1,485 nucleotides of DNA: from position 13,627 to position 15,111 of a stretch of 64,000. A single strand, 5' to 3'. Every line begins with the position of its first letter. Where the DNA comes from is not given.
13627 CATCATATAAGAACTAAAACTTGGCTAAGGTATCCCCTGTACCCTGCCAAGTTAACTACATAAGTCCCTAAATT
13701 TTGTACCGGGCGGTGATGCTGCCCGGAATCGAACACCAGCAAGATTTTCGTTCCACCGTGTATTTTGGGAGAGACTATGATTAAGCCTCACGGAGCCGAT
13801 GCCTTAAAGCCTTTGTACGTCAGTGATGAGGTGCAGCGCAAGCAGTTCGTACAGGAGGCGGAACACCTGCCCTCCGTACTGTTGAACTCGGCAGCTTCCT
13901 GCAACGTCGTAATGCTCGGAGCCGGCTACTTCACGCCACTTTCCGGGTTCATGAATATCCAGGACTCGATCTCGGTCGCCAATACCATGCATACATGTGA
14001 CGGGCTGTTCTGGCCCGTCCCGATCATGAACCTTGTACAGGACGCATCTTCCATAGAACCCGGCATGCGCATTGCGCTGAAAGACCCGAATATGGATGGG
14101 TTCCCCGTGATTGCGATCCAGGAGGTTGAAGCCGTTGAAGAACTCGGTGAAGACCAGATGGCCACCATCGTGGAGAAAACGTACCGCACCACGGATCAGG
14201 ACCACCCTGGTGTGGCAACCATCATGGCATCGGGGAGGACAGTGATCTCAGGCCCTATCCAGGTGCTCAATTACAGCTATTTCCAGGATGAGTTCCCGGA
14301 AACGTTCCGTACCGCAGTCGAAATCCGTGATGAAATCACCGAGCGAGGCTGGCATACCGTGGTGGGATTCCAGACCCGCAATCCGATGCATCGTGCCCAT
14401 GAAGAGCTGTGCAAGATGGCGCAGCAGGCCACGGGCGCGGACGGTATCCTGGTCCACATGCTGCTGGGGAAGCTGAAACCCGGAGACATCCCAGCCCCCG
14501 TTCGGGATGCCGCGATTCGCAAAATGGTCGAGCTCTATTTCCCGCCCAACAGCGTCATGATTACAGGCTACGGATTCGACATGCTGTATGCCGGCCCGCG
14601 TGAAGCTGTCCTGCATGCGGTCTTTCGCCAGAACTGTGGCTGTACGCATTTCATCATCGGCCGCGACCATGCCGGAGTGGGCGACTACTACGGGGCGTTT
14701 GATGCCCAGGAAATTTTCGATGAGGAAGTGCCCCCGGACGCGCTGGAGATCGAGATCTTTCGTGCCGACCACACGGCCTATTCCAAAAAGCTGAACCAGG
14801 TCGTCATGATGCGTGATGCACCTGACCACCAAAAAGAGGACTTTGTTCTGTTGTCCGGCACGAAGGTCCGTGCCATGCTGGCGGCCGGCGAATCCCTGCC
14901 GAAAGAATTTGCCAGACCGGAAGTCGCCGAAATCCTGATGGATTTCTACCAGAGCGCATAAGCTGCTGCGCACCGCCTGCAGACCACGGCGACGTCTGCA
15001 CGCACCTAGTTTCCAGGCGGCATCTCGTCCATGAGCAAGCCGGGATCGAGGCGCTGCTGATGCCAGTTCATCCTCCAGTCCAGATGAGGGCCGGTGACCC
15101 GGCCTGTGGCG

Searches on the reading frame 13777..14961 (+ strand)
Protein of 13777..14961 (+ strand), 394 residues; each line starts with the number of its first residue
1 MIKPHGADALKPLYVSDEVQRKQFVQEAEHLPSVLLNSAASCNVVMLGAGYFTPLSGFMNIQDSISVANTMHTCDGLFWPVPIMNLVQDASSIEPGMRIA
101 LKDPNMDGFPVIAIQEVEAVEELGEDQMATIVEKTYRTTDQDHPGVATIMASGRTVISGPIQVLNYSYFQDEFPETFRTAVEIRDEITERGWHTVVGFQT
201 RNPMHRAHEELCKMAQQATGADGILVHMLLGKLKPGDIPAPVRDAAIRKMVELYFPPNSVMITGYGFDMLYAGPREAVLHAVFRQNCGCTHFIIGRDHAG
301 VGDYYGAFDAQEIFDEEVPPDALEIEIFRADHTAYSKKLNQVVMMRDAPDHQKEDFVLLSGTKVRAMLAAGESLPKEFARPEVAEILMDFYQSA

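Call 7: search_protein_families(library=pfam, proteins=[window:13777-14961:+], max_evalue=0.1)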
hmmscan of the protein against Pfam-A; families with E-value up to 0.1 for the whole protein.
window:13777-14961:+ (394 aa): 2 families
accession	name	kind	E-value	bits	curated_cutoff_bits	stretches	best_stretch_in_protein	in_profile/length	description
PF01747.23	ATP-sulfurylase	-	8.9e-78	261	24.3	1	178-389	5-211/212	ATP-sulfurylase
PF14306.12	PUA_2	-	1.1e-36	126.3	27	1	2-165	1-158/159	PUA-like domain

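Call 8: search_protein_families(library=ncbifam, proteins=[window:13777-14961:+], max_evalue=0.1)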
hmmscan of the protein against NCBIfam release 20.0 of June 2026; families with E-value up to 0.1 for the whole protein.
window:13777-14961:+ (394 aa): 3 families
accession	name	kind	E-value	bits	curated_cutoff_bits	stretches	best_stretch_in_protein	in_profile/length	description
TIGR00339.1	sopT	equivalog_domain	8.3e-121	403.4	322.95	1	4-389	1-383/383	sulfate adenylyltransferase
NF003166.0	PRK04149.1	subfamily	9.6e-118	393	387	1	2-393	5-384/393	sulfate adenylyltransferase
NF004040.0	PRK05537.1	equivalog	4.3e-75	253.3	669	1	9-389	12-387/572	bifunctional sulfate adenylyltransferase/adenylylsulfate kinase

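Call 11: find_related_loci(query=window:13777-14961:+, collection=genome_contigs, flank=8000)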
Query window:13777-14961:+ (394 aa) in genome_contigs; peptide patterns used: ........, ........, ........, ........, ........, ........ (x = any residue, [..] = any of these).
600 stretches matched a pattern (row limit reached: there are more); 578 encode a relative of the query (tblastn E <= 1e-3); the best 80 are kept; 80 distinct loci.
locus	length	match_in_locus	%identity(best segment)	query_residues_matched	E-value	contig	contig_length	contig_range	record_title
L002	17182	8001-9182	98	1-394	0e+0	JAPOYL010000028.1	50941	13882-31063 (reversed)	MAG: Gammaproteobacteria bacterium isolate COS4_bin_31 NODE_671_length_50941_cov_9.29169, whole genome shotgun sequence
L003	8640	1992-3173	96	1-394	0e+0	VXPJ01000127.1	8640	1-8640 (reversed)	MAG: Proteobacteria bacterium isolate SB0662_bin_53 NODE_6116_length_8640_cov_23.685964, whole genome shotgun sequence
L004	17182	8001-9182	95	1-394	0e+0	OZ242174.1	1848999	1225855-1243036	MAG: Gammaproteobacteria bacterium isolate e81882f9-224b-47fe-8761-2b228011601b genome assembly, chromosome: 1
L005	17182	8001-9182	91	1-394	0e+0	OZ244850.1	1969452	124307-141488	MAG: Gammaproteobacteria bacterium isolate ed37e13b-53fa-493c-b8f4-17445a644a29 genome assembly, chromosome: 1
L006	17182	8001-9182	90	1-394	0e+0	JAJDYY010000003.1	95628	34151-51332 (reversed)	MAG: Gammaproteobacteria bacterium isolate jk18x34bins.59 k141_343548, whole genome shotgun sequence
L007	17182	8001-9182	89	1-394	0e+0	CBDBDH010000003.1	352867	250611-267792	MAG: Gammaproteobacteria bacterium isolate e89fa625-5021-4a9b-bfd5-acc89245cacc genome assembly, contig: contig_3, whole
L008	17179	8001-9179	82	1-393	0e+0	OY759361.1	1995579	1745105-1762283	MAG: Gammaproteobacteria bacterium isolate 04bf8a70-9503-43c2-bc76-39e540d8a97c genome assembly, chromosome: 1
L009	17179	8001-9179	80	1-393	0e+0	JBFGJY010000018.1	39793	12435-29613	MAG: Gammaproteobacteria bacterium isolate Mix_sand03.2021.01.D.33 k141_356615_length_39793_cov_12.1302, whole genome sh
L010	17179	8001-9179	80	1-393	0e+0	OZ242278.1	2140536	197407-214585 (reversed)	MAG: Gammaproteobacteria bacterium isolate 99813c64-cda1-4339-9072-ed8613caf1e7 genome assembly, chromosome: 1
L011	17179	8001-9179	79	1-393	0e+0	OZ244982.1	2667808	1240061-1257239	MAG: Gammaproteobacteria bacterium isolate c50a0692-9ae5-4c27-9875-81729ab4e4f1 genome assembly, chromosome: 1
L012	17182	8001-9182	79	1-394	0e+0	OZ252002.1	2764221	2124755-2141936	MAG: Gammaproteobacteria bacterium isolate d484a861-56e0-41a6-afea-df8291d130ef genome assembly, chromosome: 1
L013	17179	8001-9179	77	1-393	0e+0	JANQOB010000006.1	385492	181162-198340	MAG: Gammaproteobacteria bacterium isolate IP29b_bin.12 k99_3270644, whole genome shotgun sequence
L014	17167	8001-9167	79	1-392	0e+0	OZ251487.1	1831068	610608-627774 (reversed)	MAG: Gammaproteobacteria bacterium isolate 228f2a21-a95a-458e-8103-944e5a4c5d0e genome assembly, chromosome: 1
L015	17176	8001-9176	78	1-392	0e+0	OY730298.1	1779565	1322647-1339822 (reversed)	MAG: Gammaproteobacteria bacterium isolate 9046ec62-a693-4557-b78b-a5c5e54d733b genome assembly, chromosome: 1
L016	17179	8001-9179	76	1-393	0e+0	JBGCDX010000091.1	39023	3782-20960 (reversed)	MAG: Gammaproteobacteria bacterium isolate SGMAG-62 contig91, whole genome shotgun sequence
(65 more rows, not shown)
